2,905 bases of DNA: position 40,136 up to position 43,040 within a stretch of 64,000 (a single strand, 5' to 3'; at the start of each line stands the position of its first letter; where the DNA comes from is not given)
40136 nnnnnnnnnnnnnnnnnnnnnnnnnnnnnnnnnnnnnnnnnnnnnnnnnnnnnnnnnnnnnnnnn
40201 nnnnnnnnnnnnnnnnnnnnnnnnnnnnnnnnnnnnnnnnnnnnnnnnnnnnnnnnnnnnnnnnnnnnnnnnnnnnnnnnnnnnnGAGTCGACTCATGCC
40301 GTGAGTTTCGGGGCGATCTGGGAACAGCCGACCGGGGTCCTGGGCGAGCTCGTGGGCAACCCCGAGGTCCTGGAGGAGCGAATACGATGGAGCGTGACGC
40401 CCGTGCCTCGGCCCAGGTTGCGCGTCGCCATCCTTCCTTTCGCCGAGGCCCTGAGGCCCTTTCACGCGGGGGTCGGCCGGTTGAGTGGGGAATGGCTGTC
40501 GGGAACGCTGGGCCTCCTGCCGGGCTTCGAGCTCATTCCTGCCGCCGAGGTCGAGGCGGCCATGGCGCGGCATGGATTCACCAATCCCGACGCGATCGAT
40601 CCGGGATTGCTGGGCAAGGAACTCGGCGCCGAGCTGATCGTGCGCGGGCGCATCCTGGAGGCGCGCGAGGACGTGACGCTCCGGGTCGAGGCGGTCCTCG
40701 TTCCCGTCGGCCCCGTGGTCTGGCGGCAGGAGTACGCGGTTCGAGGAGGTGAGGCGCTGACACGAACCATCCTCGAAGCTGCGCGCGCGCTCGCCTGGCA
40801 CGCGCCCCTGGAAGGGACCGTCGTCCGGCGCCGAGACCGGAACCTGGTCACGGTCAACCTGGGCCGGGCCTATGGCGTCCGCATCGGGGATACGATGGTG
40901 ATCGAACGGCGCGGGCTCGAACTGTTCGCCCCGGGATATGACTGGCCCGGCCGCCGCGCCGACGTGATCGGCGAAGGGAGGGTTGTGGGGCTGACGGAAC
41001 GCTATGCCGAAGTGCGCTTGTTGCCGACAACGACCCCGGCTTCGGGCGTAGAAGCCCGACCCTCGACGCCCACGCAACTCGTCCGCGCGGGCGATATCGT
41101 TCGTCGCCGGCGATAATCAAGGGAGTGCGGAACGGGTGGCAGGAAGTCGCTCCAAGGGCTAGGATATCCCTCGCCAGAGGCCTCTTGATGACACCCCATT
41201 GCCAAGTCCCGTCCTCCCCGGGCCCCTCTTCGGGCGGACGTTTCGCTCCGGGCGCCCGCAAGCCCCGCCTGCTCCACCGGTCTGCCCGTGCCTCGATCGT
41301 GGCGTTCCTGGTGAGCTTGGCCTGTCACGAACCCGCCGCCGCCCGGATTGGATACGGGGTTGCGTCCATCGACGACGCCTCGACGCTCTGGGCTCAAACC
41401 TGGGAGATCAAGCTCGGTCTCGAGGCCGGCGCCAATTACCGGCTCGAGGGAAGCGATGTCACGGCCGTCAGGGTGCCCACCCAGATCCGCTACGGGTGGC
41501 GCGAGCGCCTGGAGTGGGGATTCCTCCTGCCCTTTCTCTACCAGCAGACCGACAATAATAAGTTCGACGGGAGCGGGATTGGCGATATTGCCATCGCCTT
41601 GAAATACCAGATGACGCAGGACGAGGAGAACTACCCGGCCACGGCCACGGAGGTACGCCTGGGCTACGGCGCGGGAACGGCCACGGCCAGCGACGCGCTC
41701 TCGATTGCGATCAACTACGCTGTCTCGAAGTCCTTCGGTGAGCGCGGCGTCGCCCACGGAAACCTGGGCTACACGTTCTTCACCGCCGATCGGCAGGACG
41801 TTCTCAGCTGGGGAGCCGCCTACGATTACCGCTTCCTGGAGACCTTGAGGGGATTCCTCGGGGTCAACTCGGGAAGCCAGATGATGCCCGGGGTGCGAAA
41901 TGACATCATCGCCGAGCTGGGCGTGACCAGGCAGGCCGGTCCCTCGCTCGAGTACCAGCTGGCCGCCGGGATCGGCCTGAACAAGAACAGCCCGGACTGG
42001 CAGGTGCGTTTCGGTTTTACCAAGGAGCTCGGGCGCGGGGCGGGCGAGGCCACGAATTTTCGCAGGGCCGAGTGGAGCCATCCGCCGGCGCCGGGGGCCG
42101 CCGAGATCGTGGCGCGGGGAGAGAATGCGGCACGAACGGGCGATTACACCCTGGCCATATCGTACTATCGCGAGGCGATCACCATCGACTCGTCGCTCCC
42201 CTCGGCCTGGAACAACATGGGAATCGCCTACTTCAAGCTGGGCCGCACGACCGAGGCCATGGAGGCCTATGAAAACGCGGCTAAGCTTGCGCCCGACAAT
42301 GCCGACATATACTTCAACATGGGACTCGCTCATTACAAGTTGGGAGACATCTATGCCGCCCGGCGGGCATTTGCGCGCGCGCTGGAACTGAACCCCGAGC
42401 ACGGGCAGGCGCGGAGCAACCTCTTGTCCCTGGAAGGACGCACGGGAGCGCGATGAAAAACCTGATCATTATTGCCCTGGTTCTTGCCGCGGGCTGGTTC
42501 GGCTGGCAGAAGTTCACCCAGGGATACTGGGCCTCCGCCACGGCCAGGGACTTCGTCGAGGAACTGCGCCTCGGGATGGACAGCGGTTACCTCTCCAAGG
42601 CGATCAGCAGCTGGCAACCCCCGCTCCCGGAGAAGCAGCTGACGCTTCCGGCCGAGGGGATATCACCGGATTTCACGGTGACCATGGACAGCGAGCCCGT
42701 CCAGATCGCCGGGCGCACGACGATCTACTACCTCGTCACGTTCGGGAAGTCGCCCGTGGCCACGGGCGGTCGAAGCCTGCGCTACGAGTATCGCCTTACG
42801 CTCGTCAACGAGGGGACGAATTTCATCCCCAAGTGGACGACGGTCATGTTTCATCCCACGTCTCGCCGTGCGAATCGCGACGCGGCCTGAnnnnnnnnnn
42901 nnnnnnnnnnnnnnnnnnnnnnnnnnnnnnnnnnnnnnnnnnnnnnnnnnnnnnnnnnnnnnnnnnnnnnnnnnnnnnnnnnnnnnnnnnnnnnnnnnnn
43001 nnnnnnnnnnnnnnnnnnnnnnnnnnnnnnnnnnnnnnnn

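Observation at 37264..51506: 14-kb co-directional block: degenerate c-di-GMP-sensing secretion ATPase + TPR scaffolds + OMP-TPR fusion + two ComEA-HhH coiled-coil proteins + lipoprotein + ankyrin. Candidate undescribed envelope / extracellular-DNA module.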

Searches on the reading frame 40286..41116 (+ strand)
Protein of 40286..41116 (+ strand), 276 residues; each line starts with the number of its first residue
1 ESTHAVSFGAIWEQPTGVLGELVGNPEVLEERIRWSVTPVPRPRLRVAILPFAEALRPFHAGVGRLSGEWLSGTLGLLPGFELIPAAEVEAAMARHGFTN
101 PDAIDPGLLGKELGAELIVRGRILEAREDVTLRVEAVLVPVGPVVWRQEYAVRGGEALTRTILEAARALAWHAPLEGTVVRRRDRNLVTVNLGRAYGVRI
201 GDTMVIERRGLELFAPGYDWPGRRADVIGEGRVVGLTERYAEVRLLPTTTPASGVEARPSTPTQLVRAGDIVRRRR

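Call 27: search_protein_families(library=pfam, proteins=[window:40286-41116:+], max_evalue=5)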
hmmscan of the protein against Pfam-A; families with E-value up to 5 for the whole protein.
window:40286-41116:+ (276 aa): 1 family
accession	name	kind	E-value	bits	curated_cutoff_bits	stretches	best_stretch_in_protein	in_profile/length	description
PF16538.11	FlgT_C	-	0.094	13.6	27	1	186-207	2-23/77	Flagellar assembly protein T, C-terminal domain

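Call 28: search_solved_structures(query=window:40286-41116:+, max_evalue=10)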
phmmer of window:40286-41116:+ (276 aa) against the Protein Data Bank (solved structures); distinct sequences matched with E-value up to 10: 0.

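Call 29: find_homologous_proteins(query=window:40286-41116:+, max_evalue=0.001)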
Query window:40286-41116:+: 8000 candidates shared short words with the query, none scored E <= 0.001.

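Call 39: search_protein_representatives(protein=window:40286-41116:+)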
Query: 276 residues. Proteins with E-value up to 0.001 (for the whole library): 58; up to 1e-10: 7; up to 1e-30: 6. The best 58 are listed.
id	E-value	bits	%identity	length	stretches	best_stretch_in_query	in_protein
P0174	3.0e-80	286.0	53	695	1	1-250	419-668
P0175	1.0e-66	241.6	49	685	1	1-244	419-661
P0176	5.1e-57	209.8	43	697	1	1-251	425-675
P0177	2.7e-51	191.0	38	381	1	3-248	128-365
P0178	3.1e-51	190.8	41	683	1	1-244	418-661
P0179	1.9e-42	162.0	36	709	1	1-249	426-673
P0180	1.2e-17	80.6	38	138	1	136-247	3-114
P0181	1.4e-08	50.9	27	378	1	46-211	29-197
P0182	1.0e-07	48.1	25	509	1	43-211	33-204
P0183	1.4e-07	47.6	23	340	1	44-216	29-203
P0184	1.5e-07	47.5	26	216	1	44-211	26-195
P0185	2.7e-07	46.6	24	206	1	64-251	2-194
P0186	3.8e-07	46.2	26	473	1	44-211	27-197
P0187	4.2e-07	46.0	26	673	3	32-159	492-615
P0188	5.2e-06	42.4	26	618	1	38-206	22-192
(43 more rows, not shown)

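Call 41: search_protein_families(library=pfam, alignment_id=A2, max_evalue=0.001)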
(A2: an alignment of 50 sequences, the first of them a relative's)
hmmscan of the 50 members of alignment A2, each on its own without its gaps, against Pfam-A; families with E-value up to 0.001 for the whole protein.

A. member 1, P0181 (378 aa): 3 families
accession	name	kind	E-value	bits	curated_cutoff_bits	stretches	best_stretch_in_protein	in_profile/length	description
PF03783.19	CsgG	-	4.5e-17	62.5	20.8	1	26-112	8-100/210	Curli production assembly/transport component CsgG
PF17680.6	FlgO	-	3.8e-08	33.7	22.6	1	26-136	16-122/130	FlgO protein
PF11684.13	DUF3280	-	6.7e-05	23.7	30.1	1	29-137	2-116/138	Protein of unknown function (DUF2380)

B. families by the number of members that match (of 50 scanned): 110 families (the first 25 are shown)
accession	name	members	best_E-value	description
PF03783.19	CsgG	39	6.2e-33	Curli production assembly/transport component CsgG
PF17680.6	FlgO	38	7.1e-23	FlgO protein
PF16538.11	FlgT_C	26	1.6e-08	Flagellar assembly protein T, C-terminal domain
PF13036.11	LpoB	18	1.1e-22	Peptidoglycan-synthase activator LpoB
PF11684.13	DUF3280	18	1.6e-15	Protein of unknown function (DUF2380)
PF04052.18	TolB_N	9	4.4e-11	TolB amino-terminal domain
PF07719.23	TPR_2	8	2.9e-31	Tetratricopeptide repeat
PF13414.12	TPR_11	7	1.2e-38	TPR repeat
PF13428.12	TPR_14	7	9.4e-23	Tetratricopeptide repeat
PF13181.12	TPR_8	7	1.5e-18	Tetratricopeptide repeat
PF14559.12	TPR_19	6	2.4e-34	Tetratricopeptide repeat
PF13431.12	TPR_17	6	1.7e-33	Tetratricopeptide repeat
PF00515.34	TPR_1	6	3.4e-32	Tetratricopeptide repeat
PF13432.12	TPR_16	6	1.6e-25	Tetratricopeptide repeat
PF13424.12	TPR_12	6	1.5e-17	Tetratricopeptide repeat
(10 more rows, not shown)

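Call 55: predict_structure(alignment_id=A4)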
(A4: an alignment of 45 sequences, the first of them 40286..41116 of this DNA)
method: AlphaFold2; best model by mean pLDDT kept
length: 276 residues; sequences in the alignment: 45
mean_pLDDT: 86.9   pTM: 0.77
mean pLDDT of the five models: 86.9, 86.7, 86.0, 85.9, 85.3
residues with pLDDT >= 90: 183; 70-90: 50; 50-70: 36; < 50: 7
segments of 3 or more residues with pLDDT < 50: 1-5
pLDDT, mean of each block of 10 residues (from residue 1): 53 82 74 59 91 95 97 95 97 95 94 97 95 96 93 94 95 93 92 93 93 69 83 95 86 57 80 92
secondary structure, 60 per line:
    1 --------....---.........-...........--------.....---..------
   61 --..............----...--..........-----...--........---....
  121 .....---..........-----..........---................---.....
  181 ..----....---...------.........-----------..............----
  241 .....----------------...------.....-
elements in order: H9-12 H16-24 H26-36 E45-49 H63-76 E81-83 H86-95 H106-113 E117-125 E129-138 E144-153 H157-172 E176-182 E187-190 E203-211 E223-236 E241-245 E271-275

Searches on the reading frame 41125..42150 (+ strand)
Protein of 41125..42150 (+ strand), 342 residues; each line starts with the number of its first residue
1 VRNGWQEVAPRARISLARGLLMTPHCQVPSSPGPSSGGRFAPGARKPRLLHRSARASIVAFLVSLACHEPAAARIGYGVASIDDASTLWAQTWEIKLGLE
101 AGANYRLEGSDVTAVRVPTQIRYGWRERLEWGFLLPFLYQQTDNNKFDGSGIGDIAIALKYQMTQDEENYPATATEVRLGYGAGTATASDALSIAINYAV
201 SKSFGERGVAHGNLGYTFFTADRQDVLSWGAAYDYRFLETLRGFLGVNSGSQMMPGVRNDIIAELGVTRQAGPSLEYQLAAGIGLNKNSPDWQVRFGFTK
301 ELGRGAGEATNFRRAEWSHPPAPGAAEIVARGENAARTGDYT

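Call 27: search_protein_families(library=pfam, proteins=[window:41125-42150:+], max_evalue=5)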
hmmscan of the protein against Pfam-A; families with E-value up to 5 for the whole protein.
window:41125-42150:+ (342 aa): 2 families
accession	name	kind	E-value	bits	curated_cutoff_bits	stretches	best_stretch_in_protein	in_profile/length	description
PF13557.12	Phenol_MetA_deg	-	4.9e-06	27.2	22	1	123-297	35-237/242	Putative MetA-pathway of phenol degradation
PF11383.14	DUF3187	-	0.036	13.7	24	1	144-241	146-253/320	Protein of unknown function (DUF3187)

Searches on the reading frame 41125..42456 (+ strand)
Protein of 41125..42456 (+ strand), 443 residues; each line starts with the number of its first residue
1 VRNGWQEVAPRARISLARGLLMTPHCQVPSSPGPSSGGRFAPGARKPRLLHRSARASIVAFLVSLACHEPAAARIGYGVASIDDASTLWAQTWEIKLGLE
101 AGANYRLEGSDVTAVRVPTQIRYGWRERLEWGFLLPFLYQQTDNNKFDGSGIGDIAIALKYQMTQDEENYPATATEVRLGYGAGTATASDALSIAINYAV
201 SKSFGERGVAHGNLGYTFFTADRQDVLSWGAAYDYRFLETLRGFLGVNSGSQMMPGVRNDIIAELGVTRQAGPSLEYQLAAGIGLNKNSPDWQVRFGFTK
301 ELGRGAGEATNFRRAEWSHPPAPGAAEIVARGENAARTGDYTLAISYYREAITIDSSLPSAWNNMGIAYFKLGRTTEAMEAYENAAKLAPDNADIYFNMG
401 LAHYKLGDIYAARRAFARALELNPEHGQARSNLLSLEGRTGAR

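Call 4: search_protein_families(library=pfam, proteins=[window:41125-42456:+], max_evalue=0.01)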
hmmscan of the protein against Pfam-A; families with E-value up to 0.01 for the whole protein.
window:41125-42456:+ (443 aa): 22 families
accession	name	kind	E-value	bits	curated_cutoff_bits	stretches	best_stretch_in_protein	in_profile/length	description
PF00515.34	TPR_1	-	1.3e-24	85.4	27.8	2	360-392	2-34/34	Tetratricopeptide repeat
PF07719.23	TPR_2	-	1.3e-23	81.6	27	3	360-392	2-34/34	Tetratricopeptide repeat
PF13414.12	TPR_11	-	8.3e-22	77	26.8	2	368-407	3-42/42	TPR repeat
PF13181.12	TPR_8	-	7.5e-21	72.9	25.7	2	360-392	2-34/34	Tetratricopeptide repeat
PF13432.12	TPR_16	-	4.8e-17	62.5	32.7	3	365-424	3-62/65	Tetratricopeptide repeat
PF13428.12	TPR_14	-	3.5e-13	49.3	23.5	2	359-400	1-42/44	Tetratricopeptide repeat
PF13371.12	TPR_9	-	5.4e-13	49.2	35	2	378-430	14-66/73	Tetratricopeptide repeat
PF13431.12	TPR_17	-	2.9e-12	46.2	24.4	2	381-413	1-33/34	Tetratricopeptide repeat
PF13424.12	TPR_12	-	4.8e-12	46.3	30.1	1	359-422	3-74/77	Tetratricopeptide repeat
PF14559.12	TPR_19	-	2.6e-11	44.1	25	2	373-429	5-61/68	Tetratricopeptide repeat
PF13174.12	TPR_6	-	1e-09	38.8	26.3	0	365-391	6-32/33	Tetratricopeptide repeat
PF23914.1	TPR_CcmH_CycH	-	5e-07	30.1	42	1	359-397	50-88/158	Cytochrome c-type biogenesis protein H TPR domain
PF13176.12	TPR_7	-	9.7e-07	28.8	27.9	0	361-394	1-34/36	Tetratricopeptide repeat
PF13374.12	TPR_10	-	3.9e-06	27.1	27.5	0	363-387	6-30/42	Tetratricopeptide repeat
PF13557.12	Phenol_MetA_deg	-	8.5e-06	26.4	22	1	123-297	35-237/242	Putative MetA-pathway of phenol degradation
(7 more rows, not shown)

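Call 5: search_protein_families(library=ncbifam, proteins=[window:41125-42456:+], max_evalue=0.01)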
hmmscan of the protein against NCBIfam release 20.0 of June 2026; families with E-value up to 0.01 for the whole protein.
window:41125-42456:+ (443 aa): 22 families
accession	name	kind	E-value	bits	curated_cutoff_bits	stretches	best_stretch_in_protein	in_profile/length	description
TIGR02917.1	PEP_TPR_lipo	equivalog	2.1e-12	45.8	312.2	1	338-437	410-509/899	XrtA/PEP-CTERM system TPR-repeat protein PrsT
TIGR02521.1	type_IV_pilW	equivalog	6.8e-12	45.4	154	1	336-436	76-178/234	type IV pilus biogenesis/stability protein PilW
NF040959.1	MamA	equivalog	1.9e-11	43.8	200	1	335-429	81-175/204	magnetosome protein MamA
NF002725.1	PRK02603.1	equivalog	9.3e-10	38.8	143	2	374-433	50-112/173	photosystem I assembly protein Ycf3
NF047507.1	TPR_BatC_Lepto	exception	1.4e-09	37.7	175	1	327-434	26-137/214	TPR repeat-containing protein BatC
NF033762.1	social_mot_Tgl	equivalog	1.2e-08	34.6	225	1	337-418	148-229/252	social motility TPR repeat lipoprotein Tgl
NF033920.0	C39_PA2778_fam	equivalog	1.3e-08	34.6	150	2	326-390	191-255/255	PA2778 family cysteine peptidase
TIGR02552.1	LcrH_SycD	equivalog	3e-08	33.5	104.8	1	334-427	27-120/136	SycD/LcrH family type III secretion system chaperone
NF033758.1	gliding_GltE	equivalog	1.8e-07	30.5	225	1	337-404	268-335/411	adventurous gliding motility TPR repeat lipoprotein GltE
NF047371.1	FlcA_CTERM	equivalog_domain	2.3e-07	29.7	300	1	337-422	451-536/646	periplasmic flagellar collar protein FlcA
NF008391.2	PRK11189.1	equivalog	2.9e-06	27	250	1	337-419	77-159/297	lipoprotein NlpI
NF011886.0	PRK15359.1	equivalog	3.7e-05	23.5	146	1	338-394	71-127/144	type III secretion system chaperone protein SscB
TIGR00990.1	3a0801s09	subfamily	3.7e-05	22.6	757.25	1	340-426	346-432/615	mitochondrial import receptor subunit TOM70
NF052230.1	T9SS_PorE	exception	5e-05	21.8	600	1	325-435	18-133/648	PorE family type IX secretion system protein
NF007302.0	PRK09782.1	equivalog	0.00064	17.8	1223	1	321-424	608-711/990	phage receptor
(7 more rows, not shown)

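Call 69: search_solved_structures(query=window:41125-42456:+, max_evalue=1)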
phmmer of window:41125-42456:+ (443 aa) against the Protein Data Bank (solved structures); distinct sequences matched with E-value up to 1: 235 (the best 60 are shown).
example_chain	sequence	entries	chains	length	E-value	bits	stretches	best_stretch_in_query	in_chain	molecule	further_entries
9qhb_A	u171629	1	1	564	9.9e-148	496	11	337-436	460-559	Engineered tetratricopeptide repeat protein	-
8bu0_A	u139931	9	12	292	3.3e-50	174.6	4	338-436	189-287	Consensus tetratricopeptide repeat protein | Crystal structure of an 8-repeat consensus TPR superhelix with Zinc. | Monomer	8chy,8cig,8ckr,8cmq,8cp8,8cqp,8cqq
9qhc_A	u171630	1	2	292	7e-50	173.6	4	338-436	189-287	Engineered tetratricopeptide repeat protein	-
7yeh_B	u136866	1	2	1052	3.4e-36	128.5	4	341-437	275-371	UDP-N-acetylglucosamine--peptide N-acetylglucosaminyltransferase 110 kDa subunit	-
7yea_A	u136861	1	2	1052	3.4e-36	128.5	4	341-437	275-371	UDP-N-acetylglucosamine--peptide N-acetylglucosaminyltransferase 110 kDa subunit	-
7ntf_A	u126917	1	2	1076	3.9e-36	128.3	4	341-437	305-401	Isoform 1 of UDP-N-acetylglucosamine--peptide N-acetylglucosaminyltransferase 110 kDa subu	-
1w3b_A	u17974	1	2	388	1.2e-30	110.2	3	341-438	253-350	UDP-N-ACETYLGLUCOSAMINE--PEPTIDE N-ACETYLGLUCOSAMINYLTRANSFERASE 110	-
6eou_A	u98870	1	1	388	4.2e-30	108.4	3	341-438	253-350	UDP-N-acetylglucosamine--peptide N-acetylglucosaminyltransferase 110 kDa subunit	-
7obi_A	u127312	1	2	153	4.6e-30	108.3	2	337-439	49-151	CTPR-rv4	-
2fo7_A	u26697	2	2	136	4e-26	95.3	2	338-425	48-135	SYNTHETIC CONSENSUS TPR PROTEIN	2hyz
8ch0_A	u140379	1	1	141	7.7e-24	87.8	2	338-425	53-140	Consensus tetratricopeptide repeat protein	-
2wqh_A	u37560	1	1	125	8.1e-24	87.7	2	361-437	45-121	CTPR3Y3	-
7y4i_A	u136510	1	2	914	3.1e-23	85.8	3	318-434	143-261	Probable UDP-N-acetylglucosamine--peptide N-acetylglucosaminyltransferase SPINDLY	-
8dtf_A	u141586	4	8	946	3.2e-23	85.7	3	318-434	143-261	Probable UDP-N-acetylglucosamine--peptide N-acetylglucosaminyltransferase SPINDLY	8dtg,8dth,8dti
9gzg_A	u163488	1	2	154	6.5e-21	78.1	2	332-408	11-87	Engineered CTPR protein with glutamic acids for conductivity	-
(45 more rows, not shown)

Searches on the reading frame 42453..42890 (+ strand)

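Call 4: search_protein_families(library=pfam, proteins=[window:42453-42890:+], max_evalue=0.01)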
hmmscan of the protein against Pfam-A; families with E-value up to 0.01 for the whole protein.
window:42453-42890:+ (145 aa): 0 families

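Call 5: search_protein_families(library=ncbifam, proteins=[window:42453-42890:+], max_evalue=0.01)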
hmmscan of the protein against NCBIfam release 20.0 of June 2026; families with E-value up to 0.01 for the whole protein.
window:42453-42890:+ (145 aa): 0 families

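Call 27: search_protein_families(library=pfam, proteins=[window:42453-42890:+], max_evalue=5)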
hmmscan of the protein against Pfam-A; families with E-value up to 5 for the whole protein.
window:42453-42890:+ (145 aa): 1 family
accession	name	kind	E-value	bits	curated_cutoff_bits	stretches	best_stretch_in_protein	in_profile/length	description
PF05154.21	TM2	-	0.11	13.1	27.9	1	3-29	3-31/51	TM2 domain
